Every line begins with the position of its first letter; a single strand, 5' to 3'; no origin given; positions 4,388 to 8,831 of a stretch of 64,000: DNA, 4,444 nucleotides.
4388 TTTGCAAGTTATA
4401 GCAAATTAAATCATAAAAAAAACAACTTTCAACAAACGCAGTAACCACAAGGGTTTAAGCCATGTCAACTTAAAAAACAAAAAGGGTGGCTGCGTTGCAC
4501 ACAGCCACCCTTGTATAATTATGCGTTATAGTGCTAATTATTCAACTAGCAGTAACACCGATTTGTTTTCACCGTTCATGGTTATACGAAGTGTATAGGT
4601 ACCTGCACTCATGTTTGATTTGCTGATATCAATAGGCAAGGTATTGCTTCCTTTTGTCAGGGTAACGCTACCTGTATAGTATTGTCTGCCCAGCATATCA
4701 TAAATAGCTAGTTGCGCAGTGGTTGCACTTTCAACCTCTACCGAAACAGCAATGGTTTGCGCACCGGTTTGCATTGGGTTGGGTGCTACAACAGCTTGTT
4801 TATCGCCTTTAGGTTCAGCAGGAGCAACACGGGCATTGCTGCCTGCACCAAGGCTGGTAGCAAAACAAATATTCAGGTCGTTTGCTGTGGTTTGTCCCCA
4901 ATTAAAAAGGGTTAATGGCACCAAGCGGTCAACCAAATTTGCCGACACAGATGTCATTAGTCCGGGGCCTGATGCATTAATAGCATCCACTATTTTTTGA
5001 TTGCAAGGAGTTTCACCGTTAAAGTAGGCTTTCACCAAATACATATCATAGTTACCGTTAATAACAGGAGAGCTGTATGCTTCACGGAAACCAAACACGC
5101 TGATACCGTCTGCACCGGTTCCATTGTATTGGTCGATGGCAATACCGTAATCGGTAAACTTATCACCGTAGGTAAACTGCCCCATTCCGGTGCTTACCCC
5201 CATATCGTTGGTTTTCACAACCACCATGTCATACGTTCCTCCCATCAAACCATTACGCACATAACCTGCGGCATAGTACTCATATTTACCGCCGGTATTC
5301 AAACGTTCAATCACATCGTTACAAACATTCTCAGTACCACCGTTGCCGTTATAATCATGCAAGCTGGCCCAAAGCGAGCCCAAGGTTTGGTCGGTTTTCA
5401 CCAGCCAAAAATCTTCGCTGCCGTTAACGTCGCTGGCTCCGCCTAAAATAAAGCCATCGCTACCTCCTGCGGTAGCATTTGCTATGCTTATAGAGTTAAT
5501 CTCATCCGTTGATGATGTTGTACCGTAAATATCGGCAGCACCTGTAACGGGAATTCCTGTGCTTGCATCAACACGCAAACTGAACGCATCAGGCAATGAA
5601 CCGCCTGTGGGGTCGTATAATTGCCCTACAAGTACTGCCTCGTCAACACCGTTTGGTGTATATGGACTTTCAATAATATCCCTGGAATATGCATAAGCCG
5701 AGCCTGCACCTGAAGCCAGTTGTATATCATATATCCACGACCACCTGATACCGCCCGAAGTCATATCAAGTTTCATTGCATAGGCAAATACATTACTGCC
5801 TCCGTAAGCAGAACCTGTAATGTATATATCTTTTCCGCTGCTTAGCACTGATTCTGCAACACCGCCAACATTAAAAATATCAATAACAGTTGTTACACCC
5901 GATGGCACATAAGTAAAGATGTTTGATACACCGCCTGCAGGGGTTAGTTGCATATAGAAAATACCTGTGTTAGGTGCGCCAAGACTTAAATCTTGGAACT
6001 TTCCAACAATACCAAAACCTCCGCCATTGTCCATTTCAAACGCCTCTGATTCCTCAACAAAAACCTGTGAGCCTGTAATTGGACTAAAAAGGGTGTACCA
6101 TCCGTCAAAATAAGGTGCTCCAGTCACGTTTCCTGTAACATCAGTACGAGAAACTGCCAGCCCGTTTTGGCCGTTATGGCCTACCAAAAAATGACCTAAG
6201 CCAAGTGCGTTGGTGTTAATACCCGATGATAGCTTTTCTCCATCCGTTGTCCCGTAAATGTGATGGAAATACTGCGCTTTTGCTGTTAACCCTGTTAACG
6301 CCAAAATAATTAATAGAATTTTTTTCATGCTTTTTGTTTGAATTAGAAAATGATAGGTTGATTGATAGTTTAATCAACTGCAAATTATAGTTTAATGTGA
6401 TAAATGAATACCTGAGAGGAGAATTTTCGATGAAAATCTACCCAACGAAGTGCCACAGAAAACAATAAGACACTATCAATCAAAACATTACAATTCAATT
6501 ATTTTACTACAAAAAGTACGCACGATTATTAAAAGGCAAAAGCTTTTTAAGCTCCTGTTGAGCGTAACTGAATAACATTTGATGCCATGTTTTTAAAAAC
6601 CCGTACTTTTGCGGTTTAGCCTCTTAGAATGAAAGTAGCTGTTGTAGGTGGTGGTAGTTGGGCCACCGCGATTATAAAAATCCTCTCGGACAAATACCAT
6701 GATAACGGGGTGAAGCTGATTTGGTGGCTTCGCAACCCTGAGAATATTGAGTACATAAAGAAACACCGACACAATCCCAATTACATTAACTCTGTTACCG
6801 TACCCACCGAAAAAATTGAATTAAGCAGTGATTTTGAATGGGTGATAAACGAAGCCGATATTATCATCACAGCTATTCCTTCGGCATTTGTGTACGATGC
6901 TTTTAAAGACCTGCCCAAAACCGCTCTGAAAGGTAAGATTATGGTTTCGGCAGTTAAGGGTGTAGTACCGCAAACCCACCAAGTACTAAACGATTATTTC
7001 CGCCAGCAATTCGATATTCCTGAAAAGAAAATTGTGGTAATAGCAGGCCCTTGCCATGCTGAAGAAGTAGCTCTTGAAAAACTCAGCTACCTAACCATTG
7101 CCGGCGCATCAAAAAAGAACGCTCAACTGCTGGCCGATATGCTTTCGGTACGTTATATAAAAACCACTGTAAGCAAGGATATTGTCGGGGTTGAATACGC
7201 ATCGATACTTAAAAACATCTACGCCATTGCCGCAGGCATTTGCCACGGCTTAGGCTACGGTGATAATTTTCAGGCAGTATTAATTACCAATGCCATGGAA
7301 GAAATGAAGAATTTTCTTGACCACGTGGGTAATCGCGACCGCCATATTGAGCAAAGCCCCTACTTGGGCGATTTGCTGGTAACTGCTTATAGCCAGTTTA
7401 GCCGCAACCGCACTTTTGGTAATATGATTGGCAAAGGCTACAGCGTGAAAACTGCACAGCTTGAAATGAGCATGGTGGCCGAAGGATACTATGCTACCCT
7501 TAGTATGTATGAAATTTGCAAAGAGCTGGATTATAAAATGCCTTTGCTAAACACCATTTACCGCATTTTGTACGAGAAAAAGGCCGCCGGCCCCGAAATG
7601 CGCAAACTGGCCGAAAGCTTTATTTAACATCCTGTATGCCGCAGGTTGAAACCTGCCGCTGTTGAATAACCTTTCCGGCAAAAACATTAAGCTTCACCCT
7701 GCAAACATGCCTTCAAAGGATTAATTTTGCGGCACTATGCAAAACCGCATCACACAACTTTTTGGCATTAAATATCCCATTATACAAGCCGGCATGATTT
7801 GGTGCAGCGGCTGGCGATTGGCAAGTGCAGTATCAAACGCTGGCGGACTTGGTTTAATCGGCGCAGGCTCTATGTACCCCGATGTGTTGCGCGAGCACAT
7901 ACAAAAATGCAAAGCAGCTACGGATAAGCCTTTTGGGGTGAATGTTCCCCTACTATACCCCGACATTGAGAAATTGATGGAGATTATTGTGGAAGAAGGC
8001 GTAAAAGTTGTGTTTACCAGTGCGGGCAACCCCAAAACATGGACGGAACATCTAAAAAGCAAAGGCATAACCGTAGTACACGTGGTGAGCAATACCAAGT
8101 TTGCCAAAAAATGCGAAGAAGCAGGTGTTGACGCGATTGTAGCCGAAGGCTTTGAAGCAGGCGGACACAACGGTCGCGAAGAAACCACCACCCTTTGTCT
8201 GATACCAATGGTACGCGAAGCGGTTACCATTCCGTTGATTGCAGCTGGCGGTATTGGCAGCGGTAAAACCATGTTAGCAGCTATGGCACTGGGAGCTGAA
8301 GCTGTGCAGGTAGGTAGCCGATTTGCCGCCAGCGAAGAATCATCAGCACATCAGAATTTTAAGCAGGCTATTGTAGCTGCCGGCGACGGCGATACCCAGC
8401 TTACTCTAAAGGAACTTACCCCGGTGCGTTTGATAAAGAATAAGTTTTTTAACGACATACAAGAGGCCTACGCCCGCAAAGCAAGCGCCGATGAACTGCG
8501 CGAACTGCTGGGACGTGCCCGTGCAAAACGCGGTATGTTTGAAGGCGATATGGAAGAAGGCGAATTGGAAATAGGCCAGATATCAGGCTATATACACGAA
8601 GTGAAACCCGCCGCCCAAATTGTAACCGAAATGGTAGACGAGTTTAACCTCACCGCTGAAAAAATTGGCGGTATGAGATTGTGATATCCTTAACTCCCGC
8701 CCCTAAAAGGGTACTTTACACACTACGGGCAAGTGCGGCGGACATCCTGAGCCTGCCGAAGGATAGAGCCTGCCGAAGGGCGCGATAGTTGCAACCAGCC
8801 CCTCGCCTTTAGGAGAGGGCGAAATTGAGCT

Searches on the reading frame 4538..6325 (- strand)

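Call 28: search_protein_families(library=pfam, proteins=[window:4538-6325:-], max_evalue=0.001)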
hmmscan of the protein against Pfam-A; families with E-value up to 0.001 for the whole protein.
window:4538-6325:- (595 aa): 1 family
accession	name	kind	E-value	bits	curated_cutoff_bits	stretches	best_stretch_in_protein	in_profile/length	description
PF18962.6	Por_Secre_tail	-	2.5e-06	28.1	27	1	515-588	3-69/75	Secretion system C-terminal sorting domain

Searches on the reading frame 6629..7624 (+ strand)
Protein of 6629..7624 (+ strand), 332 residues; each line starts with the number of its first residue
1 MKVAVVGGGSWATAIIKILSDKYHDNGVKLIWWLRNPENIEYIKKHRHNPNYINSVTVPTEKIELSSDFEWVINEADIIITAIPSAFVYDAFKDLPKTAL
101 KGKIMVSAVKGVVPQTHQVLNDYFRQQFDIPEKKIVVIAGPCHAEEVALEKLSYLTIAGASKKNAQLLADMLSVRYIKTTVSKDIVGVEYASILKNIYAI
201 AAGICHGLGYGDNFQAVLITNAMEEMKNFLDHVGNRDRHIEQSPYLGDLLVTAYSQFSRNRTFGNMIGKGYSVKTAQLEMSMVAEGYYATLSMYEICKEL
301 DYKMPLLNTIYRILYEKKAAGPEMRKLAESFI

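Call 63: search_protein_families(library=pfam, proteins=[window:6629-7624:+], max_evalue=0.00001)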
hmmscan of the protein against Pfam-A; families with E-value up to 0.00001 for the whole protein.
window:6629-7624:+ (332 aa): 4 families
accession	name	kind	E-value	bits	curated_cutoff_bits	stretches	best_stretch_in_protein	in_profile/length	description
PF07479.19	NAD_Gly3P_dh_C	-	9.3e-48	162.5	25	1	184-319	1-136/142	NAD-dependent glycerol-3-phosphate dehydrogenase C-terminus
PF01210.29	NAD_Gly3P_dh_N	-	2.6e-33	115.6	23.1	1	2-164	1-157/158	NAD-dependent glycerol-3-phosphate dehydrogenase N-terminus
PF20618.3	GPD_NAD_C_bact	-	7.4e-19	68.5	27.6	1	245-310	2-66/66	Bacterial GPD, NAD-dependent C-terminal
PF03807.23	F420_oxidored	-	5.7e-07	30.5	21.6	1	2-110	1-93/94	NADP oxidoreductase coenzyme F420-dependent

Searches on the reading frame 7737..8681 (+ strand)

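Call 63: search_protein_families(library=pfam, proteins=[window:7737-8681:+], max_evalue=0.00001)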
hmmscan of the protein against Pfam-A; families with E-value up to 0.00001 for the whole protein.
window:7737-8681:+ (315 aa): 5 families
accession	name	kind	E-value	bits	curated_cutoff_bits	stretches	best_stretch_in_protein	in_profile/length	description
PF03060.21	NMO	-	1.8e-66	225.2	28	2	81-301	106-330/331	Nitronate monooxygenase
PF00478.31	IMPDH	-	5.4e-13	49.1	25.6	1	3-209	25-252/345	IMP dehydrogenase / GMP reductase domain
PF05690.20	ThiG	-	4.1e-10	39.9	23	1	103-214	116-226/247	Thiazole biosynthesis protein ThiG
PF01070.24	FMN_dh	-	1.5e-09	37.8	24.9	1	112-197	221-306/350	FMN-dependent dehydrogenase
PF01180.27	DHO_dh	-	9.1e-06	25.5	27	0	108-201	183-277/291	Dihydroorotate dehydrogenase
